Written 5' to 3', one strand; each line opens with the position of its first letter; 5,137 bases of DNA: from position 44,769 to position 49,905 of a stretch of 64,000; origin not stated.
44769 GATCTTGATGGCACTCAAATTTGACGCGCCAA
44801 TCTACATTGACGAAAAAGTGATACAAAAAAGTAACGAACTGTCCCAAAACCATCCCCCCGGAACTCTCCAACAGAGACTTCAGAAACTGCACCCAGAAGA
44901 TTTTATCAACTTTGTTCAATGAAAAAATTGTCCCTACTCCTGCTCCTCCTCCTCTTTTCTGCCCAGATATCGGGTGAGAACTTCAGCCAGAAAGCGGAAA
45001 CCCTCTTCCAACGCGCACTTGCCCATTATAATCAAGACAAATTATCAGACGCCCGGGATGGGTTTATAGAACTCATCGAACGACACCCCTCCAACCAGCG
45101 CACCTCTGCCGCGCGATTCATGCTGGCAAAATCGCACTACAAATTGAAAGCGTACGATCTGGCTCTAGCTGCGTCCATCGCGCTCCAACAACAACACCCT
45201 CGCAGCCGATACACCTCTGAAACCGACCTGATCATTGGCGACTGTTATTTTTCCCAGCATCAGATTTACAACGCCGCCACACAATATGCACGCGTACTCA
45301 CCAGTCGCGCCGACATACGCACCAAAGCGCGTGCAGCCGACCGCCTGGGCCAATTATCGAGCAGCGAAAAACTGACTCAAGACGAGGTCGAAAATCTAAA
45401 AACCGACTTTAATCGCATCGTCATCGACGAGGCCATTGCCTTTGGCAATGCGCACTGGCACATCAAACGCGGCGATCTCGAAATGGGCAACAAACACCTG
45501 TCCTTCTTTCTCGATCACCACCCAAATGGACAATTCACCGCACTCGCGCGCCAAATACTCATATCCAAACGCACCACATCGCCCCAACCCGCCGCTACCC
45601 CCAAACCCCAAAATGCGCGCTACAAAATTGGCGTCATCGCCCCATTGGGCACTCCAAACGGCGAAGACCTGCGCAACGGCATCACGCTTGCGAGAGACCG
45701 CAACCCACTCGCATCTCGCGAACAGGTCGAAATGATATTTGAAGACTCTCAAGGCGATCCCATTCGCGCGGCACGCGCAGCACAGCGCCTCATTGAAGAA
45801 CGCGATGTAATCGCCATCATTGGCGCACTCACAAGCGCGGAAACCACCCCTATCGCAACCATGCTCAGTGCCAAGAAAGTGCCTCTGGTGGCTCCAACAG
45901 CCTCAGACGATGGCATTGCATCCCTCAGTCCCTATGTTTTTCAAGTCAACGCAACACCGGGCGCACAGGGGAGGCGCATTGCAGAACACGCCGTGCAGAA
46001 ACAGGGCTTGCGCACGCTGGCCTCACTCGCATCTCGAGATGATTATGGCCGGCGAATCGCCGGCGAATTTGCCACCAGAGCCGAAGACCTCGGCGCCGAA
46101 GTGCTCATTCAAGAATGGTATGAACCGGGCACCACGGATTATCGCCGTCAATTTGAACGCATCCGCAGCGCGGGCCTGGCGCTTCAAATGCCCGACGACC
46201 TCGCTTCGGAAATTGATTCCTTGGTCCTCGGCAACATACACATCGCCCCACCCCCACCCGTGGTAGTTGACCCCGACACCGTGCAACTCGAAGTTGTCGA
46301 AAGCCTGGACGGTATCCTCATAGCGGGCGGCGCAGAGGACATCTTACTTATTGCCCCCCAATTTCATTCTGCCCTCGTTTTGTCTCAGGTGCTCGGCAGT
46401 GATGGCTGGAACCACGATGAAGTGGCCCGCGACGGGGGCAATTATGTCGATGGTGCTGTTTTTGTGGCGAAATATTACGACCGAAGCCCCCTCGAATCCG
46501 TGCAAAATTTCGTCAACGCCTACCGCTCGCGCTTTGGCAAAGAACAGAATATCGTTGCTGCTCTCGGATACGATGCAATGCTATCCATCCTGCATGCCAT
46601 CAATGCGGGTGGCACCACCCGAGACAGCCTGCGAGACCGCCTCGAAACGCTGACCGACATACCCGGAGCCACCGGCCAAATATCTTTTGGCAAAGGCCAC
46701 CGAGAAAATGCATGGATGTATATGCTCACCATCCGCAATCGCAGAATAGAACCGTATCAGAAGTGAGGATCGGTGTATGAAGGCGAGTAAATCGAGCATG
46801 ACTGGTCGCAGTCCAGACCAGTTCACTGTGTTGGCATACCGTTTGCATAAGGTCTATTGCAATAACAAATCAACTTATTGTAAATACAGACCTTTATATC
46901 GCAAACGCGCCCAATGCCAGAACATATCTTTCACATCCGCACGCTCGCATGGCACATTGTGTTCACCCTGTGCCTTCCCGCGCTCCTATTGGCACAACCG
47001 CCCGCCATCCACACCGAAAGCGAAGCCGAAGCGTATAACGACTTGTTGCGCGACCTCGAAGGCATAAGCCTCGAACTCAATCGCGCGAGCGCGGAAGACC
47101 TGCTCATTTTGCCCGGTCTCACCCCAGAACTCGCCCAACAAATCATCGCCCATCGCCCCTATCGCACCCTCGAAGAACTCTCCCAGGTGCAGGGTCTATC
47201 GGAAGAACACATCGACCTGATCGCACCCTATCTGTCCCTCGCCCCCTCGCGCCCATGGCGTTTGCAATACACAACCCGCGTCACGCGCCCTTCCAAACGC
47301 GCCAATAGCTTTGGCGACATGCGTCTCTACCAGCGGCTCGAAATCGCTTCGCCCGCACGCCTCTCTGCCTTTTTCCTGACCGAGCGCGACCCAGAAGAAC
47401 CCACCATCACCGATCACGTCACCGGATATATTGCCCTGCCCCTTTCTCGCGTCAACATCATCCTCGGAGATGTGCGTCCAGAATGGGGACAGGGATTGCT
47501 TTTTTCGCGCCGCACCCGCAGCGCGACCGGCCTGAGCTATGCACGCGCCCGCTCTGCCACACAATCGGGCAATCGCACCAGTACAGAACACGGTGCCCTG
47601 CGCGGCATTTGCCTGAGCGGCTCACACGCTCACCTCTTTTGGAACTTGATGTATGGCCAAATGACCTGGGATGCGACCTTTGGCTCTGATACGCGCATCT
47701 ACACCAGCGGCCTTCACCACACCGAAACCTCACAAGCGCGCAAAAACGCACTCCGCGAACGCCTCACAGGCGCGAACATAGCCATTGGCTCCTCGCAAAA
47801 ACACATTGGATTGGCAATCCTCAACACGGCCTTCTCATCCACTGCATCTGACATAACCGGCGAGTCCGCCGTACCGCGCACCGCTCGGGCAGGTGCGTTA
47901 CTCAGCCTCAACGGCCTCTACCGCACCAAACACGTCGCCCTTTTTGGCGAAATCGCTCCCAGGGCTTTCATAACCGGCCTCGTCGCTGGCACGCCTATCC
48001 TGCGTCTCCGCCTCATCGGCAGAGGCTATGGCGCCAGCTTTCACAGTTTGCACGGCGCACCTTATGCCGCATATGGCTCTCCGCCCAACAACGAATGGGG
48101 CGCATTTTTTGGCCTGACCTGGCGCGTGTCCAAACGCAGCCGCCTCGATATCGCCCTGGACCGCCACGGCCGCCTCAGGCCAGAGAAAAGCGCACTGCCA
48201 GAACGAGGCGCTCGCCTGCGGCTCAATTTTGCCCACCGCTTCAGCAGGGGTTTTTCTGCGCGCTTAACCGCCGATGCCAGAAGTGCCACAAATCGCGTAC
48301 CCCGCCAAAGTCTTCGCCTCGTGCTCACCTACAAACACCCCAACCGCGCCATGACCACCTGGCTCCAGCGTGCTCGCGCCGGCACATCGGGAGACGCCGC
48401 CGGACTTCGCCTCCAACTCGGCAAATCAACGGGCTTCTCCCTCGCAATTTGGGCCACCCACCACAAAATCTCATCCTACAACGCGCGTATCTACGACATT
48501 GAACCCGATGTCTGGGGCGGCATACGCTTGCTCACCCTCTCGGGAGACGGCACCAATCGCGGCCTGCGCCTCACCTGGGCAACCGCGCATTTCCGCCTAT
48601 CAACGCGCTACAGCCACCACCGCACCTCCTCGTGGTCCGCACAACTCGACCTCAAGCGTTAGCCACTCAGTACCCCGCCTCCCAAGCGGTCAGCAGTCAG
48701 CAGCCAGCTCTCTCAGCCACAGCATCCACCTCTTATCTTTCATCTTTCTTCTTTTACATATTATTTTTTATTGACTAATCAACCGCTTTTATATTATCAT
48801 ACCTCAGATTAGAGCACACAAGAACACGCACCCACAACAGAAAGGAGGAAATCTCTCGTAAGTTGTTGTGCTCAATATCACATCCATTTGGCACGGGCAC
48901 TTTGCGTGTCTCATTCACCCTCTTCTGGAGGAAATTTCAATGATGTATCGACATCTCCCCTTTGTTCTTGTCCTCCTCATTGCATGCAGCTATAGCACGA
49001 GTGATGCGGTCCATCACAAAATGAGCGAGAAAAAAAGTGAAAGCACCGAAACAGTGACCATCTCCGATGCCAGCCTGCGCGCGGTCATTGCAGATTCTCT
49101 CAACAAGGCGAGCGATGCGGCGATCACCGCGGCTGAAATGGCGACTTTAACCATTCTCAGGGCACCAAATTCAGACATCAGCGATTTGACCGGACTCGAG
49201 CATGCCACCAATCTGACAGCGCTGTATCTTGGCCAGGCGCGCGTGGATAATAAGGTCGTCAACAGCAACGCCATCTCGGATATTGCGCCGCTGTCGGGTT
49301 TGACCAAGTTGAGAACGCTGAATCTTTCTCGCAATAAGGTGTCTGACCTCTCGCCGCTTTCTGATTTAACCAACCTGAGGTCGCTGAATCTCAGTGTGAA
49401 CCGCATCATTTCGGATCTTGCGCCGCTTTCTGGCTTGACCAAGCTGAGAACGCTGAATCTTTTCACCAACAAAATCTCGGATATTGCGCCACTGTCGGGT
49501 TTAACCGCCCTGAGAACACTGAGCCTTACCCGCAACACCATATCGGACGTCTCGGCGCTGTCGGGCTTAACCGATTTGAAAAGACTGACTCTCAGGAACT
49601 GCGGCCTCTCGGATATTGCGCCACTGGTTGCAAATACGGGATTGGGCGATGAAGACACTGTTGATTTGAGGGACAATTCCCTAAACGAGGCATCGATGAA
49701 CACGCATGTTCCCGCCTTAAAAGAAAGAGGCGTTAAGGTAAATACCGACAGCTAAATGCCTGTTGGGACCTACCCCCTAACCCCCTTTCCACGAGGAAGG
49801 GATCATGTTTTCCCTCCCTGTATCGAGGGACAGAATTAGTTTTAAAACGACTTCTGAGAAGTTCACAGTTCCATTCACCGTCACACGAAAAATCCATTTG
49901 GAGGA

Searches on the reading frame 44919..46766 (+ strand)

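Call 42: search_protein_families(library=pfam, proteins=[window:44919-46766:+], max_evalue=0.001)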
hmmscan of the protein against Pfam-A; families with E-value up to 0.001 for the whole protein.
window:44919-46766:+ (615 aa): 10 families
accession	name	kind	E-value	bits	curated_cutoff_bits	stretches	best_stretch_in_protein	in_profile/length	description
PF13458.12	Peripla_BP_6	-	2.2e-47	162.8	31.7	1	235-606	2-339/343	Periplasmic binding protein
PF01094.35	ANF_receptor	-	3.8e-20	72.7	25.4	1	264-415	19-169/353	Receptor family ligand binding region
PF13174.12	TPR_6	-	1.2e-08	35.5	26.3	0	27-58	1-32/33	Tetratricopeptide repeat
PF13433.12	Peripla_BP_5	-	2.1e-08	34.1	27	1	268-419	40-188/363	Periplasmic binding protein domain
PF09976.15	TPR_21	-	2e-07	31.4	25.5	0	21-129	73-175/193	Tetratricopeptide repeat-like domain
PF13525.12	YfiO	-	1.4e-06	28.7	25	1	25-117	4-96/203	Outer membrane lipoprotein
PF12895.13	ANAPC3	-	0.00045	20.9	27.2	0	24-85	21-78/82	Anaphase-promoting complex, cyclosome, subunit 3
PF14853.12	Fis1_TPR_C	-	0.00046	20.8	25.3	0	27-60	2-35/53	Fis1 C-terminal tetratricopeptide repeat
PF13432.12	TPR_16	-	0.00048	21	32.7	1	31-85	2-53/65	Tetratricopeptide repeat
PF07719.23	TPR_2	-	0.00067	20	27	0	26-59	1-34/34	Tetratricopeptide repeat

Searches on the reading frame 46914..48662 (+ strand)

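Call 42: search_protein_families(library=pfam, proteins=[window:46914-48662:+], max_evalue=0.001)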
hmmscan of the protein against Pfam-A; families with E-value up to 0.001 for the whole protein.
window:46914-48662:+ (582 aa): 2 families
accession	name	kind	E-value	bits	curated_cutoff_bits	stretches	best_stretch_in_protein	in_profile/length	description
PF12836.13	HHH_3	-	3e-12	46.9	27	1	53-107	6-64/65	Helix-hairpin-helix motif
PF06514.17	PsbU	-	8.8e-07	29.3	24.5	1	51-107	13-69/93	Photosystem II 12 kDa extrinsic protein (PsbU)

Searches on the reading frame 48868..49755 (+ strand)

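Call 42: search_protein_families(library=pfam, proteins=[window:48868-49755:+], max_evalue=0.001)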
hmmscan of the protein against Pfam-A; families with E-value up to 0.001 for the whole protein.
window:48868-49755:+ (295 aa): 9 families
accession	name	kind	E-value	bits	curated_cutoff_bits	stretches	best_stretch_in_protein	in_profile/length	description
PF12799.13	LRR_4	-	7.3e-29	99.6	27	3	168-210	1-43/44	Leucine Rich repeats (2 copies)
PF13855.12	LRR_8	-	4.8e-13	49.1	27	2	192-247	2-61/61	Leucine rich repeat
PF23952.1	LRR_EndoS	-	1.6e-08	35.2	27.9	1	97-178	28-116/116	Endo-beta-N-acetylglucosaminidase EndoS LRR domain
PF00560.39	LRR_1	-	1e-06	28.1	20.6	0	147-163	1-17/23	Leucine Rich Repeat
PF25019.1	LRR_R13L1-DRL21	-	3.5e-06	27.4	27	0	178-245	59-127/127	R13L1/DRL21 LRRs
PF23598.1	LRR_14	-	5.8e-06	25.7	40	0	192-250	1-62/353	Leucine-rich repeat region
PF23211.1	LRR_LRWD1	-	4.3e-05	23.8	28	1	167-244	15-95/190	Leucine-rich repeat and WD repeat-containing protein 1, LRR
PF14580.12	LRR_9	-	5.4e-05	23.3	30.5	0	175-241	49-116/175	Leucine-rich repeat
PF13516.12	LRR_6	-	0.00028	21.1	23.4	0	146-160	3-17/24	Leucine Rich repeat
